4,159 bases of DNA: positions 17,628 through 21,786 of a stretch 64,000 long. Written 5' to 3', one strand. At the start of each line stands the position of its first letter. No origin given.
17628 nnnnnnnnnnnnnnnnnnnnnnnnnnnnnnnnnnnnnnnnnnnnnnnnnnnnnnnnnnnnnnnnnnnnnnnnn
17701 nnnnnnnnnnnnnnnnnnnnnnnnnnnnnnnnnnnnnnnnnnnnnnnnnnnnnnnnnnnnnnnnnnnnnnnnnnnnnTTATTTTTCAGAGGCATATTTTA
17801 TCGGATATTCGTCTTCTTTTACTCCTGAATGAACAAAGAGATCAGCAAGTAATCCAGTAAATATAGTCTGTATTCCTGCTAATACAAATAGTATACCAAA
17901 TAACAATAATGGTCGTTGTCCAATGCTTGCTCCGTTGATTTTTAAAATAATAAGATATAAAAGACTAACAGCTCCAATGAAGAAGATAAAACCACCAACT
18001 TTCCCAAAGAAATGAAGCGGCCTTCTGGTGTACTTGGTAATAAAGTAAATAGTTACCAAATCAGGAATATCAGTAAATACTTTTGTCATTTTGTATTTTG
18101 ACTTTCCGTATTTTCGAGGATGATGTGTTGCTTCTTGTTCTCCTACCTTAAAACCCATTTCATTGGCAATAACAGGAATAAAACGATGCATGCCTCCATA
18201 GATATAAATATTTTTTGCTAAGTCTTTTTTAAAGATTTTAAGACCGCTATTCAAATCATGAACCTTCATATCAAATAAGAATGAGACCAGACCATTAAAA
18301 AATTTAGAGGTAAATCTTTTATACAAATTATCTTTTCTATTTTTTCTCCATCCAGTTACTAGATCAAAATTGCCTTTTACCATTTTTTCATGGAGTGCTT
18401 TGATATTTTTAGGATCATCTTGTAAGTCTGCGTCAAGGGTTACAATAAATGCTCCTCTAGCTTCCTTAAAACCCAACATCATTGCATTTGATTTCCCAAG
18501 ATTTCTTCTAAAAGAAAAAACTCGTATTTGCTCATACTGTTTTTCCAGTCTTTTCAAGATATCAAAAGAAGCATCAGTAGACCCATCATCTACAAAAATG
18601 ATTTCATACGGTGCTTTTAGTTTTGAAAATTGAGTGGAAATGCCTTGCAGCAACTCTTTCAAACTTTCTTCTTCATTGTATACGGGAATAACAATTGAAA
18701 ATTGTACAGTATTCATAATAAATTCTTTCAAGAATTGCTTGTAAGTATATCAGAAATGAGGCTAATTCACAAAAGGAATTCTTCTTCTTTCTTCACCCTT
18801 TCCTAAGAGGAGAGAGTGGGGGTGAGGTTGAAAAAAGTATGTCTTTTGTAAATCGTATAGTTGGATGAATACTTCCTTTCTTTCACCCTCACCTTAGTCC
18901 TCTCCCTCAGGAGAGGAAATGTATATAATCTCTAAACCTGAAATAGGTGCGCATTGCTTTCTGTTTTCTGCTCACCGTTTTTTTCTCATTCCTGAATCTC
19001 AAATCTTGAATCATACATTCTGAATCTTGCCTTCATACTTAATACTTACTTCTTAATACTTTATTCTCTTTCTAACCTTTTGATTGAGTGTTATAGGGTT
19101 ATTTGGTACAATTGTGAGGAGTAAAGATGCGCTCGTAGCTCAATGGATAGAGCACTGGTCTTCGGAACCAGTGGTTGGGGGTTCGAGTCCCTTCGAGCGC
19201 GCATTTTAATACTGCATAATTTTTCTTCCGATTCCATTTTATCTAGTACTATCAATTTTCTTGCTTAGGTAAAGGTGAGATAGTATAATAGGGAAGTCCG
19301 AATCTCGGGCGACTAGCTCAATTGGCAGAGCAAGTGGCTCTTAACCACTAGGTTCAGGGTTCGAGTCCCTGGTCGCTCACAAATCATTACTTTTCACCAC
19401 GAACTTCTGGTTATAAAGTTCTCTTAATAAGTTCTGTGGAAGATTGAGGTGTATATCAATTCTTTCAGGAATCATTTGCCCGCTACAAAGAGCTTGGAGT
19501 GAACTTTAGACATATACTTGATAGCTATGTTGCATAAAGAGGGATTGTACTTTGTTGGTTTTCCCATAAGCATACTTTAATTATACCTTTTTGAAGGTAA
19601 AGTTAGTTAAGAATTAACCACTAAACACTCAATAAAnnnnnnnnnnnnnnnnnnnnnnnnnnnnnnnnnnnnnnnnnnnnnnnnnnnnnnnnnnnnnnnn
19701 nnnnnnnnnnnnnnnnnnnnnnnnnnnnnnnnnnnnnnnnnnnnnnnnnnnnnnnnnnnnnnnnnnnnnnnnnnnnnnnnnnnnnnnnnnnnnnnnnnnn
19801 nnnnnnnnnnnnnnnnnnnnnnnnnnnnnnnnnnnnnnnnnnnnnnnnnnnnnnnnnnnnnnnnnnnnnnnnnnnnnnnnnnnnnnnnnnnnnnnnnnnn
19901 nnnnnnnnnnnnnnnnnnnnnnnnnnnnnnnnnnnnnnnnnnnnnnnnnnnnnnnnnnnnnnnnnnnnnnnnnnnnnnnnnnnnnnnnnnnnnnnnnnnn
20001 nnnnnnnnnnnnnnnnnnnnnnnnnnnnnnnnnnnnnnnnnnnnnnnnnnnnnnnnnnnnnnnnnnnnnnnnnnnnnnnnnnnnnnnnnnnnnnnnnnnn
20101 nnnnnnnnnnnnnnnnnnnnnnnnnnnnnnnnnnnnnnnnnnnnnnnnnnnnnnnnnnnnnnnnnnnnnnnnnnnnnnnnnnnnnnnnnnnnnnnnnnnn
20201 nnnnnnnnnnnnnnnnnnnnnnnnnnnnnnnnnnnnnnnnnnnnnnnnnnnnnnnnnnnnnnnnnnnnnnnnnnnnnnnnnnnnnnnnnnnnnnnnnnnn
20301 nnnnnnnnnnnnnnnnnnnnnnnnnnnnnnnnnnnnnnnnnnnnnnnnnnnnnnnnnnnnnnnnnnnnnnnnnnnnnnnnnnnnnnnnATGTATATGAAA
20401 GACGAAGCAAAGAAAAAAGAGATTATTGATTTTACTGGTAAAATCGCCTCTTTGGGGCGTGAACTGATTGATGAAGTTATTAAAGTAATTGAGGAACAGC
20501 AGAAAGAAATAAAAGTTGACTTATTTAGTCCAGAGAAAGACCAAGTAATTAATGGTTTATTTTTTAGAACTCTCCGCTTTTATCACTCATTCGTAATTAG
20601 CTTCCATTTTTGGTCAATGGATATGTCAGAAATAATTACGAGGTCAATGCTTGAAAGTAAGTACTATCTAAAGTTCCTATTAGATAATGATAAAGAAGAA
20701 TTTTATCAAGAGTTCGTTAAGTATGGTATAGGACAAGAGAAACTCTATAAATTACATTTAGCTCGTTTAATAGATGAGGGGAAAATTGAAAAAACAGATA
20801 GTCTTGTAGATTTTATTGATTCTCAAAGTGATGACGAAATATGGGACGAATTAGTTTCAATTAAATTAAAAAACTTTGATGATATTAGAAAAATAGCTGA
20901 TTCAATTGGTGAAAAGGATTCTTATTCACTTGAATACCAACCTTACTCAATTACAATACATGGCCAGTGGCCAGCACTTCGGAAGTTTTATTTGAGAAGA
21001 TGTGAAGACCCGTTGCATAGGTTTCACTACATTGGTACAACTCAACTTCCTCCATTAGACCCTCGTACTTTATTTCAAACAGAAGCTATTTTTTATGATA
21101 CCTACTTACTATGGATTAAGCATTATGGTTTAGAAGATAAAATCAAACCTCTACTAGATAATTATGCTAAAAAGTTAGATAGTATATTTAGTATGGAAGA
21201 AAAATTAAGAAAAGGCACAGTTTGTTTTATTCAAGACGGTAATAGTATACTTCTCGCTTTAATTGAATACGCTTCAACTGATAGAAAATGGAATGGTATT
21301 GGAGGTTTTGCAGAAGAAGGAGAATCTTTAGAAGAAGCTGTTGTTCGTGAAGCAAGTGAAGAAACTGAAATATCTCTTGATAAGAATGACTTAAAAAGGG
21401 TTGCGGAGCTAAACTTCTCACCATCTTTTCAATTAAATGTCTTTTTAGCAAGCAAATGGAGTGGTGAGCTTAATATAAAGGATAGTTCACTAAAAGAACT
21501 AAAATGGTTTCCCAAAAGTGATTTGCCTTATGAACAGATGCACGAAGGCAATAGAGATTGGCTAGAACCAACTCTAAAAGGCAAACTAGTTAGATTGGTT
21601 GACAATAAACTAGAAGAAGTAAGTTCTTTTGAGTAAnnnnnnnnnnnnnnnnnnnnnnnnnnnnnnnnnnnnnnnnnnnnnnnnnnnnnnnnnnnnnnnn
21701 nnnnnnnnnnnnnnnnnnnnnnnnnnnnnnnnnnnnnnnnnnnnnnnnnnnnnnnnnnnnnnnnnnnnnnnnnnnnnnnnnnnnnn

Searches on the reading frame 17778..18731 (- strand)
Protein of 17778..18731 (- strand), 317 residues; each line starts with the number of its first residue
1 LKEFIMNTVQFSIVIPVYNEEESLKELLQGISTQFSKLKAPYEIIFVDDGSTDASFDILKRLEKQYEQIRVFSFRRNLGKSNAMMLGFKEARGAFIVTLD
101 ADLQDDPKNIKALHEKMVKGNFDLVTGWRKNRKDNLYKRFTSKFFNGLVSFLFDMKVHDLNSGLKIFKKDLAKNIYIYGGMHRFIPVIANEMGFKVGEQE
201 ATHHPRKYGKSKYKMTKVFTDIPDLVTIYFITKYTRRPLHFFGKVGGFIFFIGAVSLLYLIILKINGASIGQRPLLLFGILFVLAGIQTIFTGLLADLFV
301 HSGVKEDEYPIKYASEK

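Call 40: search_protein_families(library=pfam, proteins=[window:17778-18731:-], max_evalue=0.001)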
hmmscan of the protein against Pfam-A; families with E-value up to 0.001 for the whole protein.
window:17778-18731:- (317 aa): 4 families
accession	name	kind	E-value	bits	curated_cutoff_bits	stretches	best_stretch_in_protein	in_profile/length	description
PF00535.33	Glycos_transf_2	-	1.3e-35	123.3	23.3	1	12-173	1-165/168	Glycosyl transferase family 2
PF13641.12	Glyco_tranf_2_3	-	7.7e-07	29.8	27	1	11-108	3-102/230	Glycosyltransferase like family 2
PF10111.15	Glyco_tranf_2_2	-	9.8e-07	29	27.3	1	12-109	1-98/276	Glycosyltransferase like family 2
PF13506.12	Glyco_transf_21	-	8.7e-05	22.5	21.7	1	80-153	18-92/174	Glycosyl transferase family 21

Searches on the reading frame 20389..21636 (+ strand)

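Call 40: search_protein_families(library=pfam, proteins=[window:20389-21636:+], max_evalue=0.001)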
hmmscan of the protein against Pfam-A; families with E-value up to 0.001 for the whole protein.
window:20389-21636:+ (415 aa): 2 families
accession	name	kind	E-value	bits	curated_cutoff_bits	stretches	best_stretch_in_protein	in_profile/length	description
PF18928.5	DUF5677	-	1.7e-15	57.9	27.1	1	52-203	2-160/166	Family of unknown function (DUF5677)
PF00293.34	NUDIX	-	9.4e-15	55.2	21.1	1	273-392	2-131/134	NUDIX domain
